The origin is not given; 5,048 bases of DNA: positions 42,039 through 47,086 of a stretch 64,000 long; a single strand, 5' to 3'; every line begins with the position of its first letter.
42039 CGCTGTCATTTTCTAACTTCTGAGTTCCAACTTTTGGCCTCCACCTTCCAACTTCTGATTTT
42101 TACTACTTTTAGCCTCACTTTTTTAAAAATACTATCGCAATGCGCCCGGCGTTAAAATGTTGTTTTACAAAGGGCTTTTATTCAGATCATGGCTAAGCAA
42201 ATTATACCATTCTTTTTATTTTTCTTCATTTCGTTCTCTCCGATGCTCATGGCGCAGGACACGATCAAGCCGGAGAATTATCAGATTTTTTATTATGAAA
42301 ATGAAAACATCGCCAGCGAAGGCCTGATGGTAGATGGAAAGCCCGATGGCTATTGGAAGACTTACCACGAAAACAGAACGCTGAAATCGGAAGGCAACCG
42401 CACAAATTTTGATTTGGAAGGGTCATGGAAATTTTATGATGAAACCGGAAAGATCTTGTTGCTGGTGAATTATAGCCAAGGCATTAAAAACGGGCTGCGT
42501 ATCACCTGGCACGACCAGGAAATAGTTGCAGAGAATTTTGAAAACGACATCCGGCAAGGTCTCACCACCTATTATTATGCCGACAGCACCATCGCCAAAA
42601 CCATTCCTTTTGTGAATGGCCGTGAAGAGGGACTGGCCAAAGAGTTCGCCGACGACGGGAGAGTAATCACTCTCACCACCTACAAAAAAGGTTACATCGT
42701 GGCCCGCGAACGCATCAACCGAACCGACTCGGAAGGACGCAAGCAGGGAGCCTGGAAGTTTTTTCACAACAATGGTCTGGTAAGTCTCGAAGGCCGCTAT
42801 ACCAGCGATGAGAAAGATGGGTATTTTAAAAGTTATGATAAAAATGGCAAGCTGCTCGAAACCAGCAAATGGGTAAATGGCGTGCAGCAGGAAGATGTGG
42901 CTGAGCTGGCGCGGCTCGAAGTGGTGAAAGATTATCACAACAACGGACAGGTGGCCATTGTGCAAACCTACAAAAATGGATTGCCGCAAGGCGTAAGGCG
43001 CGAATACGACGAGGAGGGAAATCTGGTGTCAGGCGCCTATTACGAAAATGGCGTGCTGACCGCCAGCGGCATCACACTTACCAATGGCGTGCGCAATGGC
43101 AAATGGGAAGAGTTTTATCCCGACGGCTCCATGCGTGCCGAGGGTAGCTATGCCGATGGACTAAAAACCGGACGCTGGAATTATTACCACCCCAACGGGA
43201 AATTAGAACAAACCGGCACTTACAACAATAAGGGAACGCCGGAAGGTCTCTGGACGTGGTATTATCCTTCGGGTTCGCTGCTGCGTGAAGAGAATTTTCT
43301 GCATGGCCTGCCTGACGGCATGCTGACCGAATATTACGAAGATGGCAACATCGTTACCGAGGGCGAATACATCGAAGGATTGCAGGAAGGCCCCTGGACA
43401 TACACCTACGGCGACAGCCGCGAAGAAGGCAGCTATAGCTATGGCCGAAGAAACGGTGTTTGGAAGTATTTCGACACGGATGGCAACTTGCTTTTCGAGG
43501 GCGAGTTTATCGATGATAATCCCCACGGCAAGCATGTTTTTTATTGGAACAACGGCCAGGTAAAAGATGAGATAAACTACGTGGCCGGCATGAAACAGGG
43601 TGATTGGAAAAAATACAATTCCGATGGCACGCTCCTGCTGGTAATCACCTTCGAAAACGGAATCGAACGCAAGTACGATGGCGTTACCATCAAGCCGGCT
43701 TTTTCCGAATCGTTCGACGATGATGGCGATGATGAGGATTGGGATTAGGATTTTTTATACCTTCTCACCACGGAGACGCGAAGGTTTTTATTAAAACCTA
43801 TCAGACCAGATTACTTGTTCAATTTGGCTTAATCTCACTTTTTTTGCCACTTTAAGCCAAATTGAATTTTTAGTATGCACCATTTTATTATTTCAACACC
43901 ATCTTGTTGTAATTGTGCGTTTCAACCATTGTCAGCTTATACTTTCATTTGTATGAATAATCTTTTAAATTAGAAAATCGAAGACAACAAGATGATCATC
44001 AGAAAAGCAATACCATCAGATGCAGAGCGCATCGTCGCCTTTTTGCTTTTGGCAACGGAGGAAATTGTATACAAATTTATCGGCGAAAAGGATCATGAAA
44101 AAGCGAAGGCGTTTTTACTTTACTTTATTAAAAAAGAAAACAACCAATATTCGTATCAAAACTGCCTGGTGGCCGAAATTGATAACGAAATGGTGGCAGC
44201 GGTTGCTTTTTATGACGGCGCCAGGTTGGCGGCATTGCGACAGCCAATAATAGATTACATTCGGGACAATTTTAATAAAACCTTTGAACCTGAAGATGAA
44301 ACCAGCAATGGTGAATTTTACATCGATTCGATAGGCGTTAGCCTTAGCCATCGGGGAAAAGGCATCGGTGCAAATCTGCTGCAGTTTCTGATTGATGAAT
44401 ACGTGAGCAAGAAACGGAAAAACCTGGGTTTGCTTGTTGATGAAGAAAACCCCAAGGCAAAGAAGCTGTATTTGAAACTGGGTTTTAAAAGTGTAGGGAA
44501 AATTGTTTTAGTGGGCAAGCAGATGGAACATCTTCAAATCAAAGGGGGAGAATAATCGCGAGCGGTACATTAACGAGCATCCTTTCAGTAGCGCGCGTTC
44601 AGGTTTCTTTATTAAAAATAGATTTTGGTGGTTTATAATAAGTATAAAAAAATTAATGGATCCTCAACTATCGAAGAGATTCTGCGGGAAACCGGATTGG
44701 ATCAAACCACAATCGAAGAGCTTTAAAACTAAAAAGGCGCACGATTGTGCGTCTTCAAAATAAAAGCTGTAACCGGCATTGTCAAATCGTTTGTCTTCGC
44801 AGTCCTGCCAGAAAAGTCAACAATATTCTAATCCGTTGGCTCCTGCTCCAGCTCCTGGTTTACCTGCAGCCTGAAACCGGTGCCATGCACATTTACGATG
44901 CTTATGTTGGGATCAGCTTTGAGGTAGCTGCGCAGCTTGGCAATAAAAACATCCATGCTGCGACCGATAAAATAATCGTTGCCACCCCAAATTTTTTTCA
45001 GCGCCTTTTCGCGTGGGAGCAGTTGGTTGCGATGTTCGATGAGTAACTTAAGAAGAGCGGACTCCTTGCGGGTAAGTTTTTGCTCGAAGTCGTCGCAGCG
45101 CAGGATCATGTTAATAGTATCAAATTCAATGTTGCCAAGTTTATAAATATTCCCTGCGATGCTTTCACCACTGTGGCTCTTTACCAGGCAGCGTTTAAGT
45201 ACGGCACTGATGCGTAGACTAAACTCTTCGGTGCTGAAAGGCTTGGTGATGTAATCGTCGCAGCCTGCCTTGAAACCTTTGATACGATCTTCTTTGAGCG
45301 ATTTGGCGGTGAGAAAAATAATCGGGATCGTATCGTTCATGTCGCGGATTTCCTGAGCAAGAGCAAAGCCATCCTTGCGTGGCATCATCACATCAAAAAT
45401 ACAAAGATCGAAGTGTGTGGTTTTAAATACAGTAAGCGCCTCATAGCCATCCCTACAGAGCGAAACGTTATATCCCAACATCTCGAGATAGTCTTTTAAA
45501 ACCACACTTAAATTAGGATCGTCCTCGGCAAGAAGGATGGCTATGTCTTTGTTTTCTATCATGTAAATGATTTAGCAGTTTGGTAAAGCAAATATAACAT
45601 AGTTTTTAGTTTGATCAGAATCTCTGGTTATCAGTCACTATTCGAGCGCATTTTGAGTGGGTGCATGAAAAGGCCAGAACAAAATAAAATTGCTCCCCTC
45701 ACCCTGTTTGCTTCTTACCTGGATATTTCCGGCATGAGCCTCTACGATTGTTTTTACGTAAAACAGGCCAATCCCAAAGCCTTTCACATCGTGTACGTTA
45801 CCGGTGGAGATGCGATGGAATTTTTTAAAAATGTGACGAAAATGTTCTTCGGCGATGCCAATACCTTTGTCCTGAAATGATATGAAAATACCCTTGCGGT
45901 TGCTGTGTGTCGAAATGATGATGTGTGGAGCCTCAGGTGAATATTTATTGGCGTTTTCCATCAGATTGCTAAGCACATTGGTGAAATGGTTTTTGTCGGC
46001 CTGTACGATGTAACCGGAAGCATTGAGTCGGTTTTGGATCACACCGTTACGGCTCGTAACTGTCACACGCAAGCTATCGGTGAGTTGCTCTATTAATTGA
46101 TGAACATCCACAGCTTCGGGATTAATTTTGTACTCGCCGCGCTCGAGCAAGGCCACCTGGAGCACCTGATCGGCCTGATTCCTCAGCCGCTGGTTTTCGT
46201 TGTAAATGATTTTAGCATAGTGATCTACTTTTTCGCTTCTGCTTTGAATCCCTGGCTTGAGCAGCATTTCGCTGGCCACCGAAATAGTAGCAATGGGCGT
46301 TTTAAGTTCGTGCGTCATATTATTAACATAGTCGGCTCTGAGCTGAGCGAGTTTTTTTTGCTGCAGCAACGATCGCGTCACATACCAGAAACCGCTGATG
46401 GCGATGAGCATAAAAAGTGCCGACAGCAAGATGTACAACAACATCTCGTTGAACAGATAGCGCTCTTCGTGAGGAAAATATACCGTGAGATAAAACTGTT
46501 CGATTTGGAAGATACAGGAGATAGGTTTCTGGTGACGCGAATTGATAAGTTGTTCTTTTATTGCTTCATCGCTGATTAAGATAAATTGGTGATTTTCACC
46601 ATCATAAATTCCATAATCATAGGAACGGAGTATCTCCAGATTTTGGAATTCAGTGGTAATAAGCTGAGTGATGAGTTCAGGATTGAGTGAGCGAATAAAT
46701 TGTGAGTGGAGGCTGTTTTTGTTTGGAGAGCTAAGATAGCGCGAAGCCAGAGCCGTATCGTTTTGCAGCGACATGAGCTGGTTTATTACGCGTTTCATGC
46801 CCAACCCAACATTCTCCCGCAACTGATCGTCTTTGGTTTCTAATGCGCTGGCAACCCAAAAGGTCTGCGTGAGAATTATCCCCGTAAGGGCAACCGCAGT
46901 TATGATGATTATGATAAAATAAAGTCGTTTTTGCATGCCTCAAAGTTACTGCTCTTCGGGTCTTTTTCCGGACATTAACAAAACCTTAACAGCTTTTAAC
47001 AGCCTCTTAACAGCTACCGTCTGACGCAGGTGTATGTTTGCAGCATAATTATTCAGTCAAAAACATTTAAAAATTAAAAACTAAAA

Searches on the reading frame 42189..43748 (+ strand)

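Call 14: search_protein_families(library=pfam, proteins=[window:42189-43748:+])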
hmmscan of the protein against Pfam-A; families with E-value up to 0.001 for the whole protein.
window:42189-43748:+ (519 aa): 1 family
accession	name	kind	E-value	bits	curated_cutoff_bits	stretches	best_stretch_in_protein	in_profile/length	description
PF07661.19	MORN_2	-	4.4e-51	165.3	29.6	1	326-347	1-22/22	MORN repeat variant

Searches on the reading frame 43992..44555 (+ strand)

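Call 14: search_protein_families(library=pfam, proteins=[window:43992-44555:+])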
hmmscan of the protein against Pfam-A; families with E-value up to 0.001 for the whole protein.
window:43992-44555:+ (187 aa): 5 families
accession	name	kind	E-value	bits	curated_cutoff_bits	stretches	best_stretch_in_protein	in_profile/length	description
PF00583.31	Acetyltransf_1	-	3.5e-13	50.3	20.7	1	54-165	31-116/116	Acetyltransferase (GNAT) family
PF13508.13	Acetyltransf_7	-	1.1e-10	42.2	27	1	57-166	4-83/84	Acetyltransferase (GNAT) domain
PF13673.13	Acetyltransf_10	-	1.1e-09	38.8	23.6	1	109-170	52-112/128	Acetyltransferase (GNAT) domain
PF08445.16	FR47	-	1.6e-05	25.2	22.1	1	111-168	24-80/86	FR47-like protein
PF13302.13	Acetyltransf_3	-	2.7e-05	25.3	25.4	1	2-166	3-138/138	Acetyltransferase (GNAT) domain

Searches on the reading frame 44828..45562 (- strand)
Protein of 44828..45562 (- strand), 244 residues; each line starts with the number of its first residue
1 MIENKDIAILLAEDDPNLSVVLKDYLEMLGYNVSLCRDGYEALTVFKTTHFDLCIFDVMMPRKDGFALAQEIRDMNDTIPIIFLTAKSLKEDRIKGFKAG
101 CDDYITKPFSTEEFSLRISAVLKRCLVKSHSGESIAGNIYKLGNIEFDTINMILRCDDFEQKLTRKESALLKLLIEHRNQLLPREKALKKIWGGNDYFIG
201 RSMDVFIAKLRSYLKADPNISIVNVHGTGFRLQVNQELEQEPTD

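Call 14: search_protein_families(library=pfam, proteins=[window:44828-45562:-])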
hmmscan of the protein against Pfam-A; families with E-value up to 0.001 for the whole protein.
window:44828-45562:- (244 aa): 3 families
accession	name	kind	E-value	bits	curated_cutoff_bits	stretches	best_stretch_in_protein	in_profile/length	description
PF00072.30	Response_reg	-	2.2e-28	99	30.2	1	9-116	1-108/111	Response regulator receiver domain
PF00486.34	Trans_reg_C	-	4.8e-15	55.8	26.2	1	162-232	5-77/77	Transcriptional regulatory protein, C terminal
PF20161.5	VpsR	-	0.00087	19.4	23.7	0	24-115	25-117/121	VpsR domain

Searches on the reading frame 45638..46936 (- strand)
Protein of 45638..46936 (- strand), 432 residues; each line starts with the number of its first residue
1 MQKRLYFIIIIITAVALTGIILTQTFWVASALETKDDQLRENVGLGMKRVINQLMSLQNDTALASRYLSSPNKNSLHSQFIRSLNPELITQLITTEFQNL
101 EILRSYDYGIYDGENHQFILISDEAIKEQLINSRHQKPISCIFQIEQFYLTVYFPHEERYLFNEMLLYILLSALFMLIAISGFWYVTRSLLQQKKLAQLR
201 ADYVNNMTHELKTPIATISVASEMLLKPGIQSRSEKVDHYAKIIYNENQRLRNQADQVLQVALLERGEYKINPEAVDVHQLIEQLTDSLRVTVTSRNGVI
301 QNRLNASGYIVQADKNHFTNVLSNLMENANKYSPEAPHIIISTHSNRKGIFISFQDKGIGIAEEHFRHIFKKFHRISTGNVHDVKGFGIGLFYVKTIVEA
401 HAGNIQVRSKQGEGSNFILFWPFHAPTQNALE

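Call 14: search_protein_families(library=pfam, proteins=[window:45638-46936:-])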
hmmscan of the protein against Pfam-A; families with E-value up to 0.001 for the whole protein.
window:45638-46936:- (432 aa): 4 families
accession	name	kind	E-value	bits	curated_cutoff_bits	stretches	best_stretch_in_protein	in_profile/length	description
PF02518.31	HATPase_c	-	5.7e-22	78.7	26.4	1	314-423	2-109/111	Histidine kinase-, DNA gyrase B-, and HSP90-like ATPase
PF00512.31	HisKA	-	1.4e-11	44.7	26.9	1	201-266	3-65/66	His Kinase A (phospho-acceptor) domain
PF14501.12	HATPase_c_5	-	2.8e-05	24.4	22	1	318-413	10-94/102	GHKL domain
PF07722.19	Peptidase_C26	-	0.00037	20.8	20.5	0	222-300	122-199/219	Peptidase C26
